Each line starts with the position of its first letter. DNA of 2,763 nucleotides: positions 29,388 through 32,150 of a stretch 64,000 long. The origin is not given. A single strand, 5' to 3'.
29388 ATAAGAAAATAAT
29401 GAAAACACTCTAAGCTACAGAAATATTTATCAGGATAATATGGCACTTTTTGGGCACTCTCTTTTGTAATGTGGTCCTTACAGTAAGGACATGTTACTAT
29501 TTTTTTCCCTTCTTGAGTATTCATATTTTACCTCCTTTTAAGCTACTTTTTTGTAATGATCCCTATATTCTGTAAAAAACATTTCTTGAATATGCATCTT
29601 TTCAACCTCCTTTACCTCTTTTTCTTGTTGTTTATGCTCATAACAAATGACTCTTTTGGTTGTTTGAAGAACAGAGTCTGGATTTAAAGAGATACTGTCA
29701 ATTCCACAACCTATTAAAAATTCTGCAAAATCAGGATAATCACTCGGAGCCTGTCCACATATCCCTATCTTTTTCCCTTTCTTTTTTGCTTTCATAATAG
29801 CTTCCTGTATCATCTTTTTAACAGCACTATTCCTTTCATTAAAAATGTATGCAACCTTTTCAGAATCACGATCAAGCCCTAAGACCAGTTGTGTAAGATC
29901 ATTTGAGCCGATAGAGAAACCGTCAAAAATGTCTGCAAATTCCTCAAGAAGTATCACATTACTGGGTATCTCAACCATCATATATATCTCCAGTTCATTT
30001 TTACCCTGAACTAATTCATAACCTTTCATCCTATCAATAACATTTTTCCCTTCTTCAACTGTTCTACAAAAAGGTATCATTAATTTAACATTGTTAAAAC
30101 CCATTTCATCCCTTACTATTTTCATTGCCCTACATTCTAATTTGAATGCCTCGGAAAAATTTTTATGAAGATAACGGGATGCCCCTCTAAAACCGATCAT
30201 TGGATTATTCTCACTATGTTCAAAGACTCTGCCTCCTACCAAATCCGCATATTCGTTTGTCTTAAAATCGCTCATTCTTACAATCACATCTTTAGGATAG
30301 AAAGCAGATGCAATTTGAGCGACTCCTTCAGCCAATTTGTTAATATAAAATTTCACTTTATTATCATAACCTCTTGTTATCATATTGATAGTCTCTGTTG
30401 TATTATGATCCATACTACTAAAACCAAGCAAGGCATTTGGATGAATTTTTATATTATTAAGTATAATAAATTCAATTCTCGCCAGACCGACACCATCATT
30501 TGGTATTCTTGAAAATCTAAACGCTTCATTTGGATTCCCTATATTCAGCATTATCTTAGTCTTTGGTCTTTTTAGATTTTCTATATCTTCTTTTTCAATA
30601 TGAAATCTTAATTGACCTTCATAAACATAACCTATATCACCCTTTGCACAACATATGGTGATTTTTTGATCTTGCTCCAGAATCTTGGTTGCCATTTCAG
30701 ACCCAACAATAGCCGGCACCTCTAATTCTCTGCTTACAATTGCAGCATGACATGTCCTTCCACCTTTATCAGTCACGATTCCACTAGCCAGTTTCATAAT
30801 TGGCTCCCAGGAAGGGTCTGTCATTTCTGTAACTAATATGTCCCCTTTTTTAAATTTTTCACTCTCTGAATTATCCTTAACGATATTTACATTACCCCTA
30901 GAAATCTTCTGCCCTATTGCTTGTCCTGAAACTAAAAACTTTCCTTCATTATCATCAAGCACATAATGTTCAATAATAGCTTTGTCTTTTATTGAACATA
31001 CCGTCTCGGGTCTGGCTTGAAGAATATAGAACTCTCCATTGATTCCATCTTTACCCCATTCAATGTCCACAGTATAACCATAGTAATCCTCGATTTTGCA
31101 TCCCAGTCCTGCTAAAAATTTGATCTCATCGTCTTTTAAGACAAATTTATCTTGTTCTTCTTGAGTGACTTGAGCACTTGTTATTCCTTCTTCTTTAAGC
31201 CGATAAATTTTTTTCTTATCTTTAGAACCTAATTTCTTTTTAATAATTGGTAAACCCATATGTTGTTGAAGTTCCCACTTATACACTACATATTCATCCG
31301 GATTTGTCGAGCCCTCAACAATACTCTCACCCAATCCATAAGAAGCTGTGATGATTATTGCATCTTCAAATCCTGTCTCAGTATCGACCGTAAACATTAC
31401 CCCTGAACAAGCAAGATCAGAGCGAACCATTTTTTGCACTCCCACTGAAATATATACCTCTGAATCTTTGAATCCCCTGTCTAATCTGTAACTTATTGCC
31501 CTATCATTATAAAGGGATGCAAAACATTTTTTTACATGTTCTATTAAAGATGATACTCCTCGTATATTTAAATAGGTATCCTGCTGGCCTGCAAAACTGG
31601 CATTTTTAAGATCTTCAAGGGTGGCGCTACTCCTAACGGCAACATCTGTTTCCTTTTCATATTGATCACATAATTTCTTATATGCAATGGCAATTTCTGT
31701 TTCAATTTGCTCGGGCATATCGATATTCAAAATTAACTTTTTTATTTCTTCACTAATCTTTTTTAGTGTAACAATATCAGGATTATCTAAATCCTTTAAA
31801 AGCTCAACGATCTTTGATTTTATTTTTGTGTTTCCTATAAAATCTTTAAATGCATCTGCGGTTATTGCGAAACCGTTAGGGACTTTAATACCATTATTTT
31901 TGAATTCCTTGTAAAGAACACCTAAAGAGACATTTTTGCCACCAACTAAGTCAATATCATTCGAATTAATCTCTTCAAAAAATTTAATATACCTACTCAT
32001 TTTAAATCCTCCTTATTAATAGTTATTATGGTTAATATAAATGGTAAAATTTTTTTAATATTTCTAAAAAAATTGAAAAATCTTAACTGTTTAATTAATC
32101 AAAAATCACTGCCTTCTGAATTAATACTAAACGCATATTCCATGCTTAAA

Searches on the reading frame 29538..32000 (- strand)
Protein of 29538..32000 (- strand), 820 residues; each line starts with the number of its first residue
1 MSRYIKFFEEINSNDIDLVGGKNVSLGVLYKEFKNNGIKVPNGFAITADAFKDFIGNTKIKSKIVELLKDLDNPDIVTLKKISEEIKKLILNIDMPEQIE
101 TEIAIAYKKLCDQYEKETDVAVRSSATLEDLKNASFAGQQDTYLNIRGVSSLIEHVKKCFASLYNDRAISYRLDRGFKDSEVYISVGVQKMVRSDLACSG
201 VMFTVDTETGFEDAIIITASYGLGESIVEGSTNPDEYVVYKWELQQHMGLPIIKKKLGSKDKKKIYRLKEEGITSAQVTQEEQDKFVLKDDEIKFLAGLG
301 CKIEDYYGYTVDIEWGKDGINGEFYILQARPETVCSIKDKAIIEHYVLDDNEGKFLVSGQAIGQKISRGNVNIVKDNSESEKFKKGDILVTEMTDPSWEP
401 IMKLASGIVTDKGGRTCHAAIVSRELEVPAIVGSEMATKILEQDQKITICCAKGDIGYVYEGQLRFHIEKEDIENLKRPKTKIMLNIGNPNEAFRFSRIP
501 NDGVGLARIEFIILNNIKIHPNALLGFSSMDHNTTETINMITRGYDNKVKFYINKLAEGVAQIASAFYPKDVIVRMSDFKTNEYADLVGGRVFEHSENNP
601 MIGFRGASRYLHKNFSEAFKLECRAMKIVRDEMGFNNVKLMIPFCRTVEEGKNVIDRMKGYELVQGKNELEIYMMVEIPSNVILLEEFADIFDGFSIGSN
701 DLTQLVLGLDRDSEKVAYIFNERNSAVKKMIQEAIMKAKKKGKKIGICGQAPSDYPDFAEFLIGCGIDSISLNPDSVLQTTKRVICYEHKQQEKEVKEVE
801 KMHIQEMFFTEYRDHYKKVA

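Call 88: search_protein_families(library=pfam, proteins=[window:29538-32000:-], max_evalue=0.00001)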
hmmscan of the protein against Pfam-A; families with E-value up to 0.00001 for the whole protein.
window:29538-32000:- (820 aa): 3 families
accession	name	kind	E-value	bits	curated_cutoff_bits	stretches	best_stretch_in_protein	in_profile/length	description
PF01326.24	PPDK_N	-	4.2e-115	384.9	27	1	17-341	2-318/328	Pyruvate phosphate dikinase, AMP/ATP-binding domain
PF02896.24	PEP-utilizers_C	-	3.6e-65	220.5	22.8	1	479-784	18-288/293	PEP-utilising enzyme, PEP-binding domain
PF00391.29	PEP-utilizers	-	1.6e-25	89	23.1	1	383-454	1-72/72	PEP-utilising enzyme, mobile domain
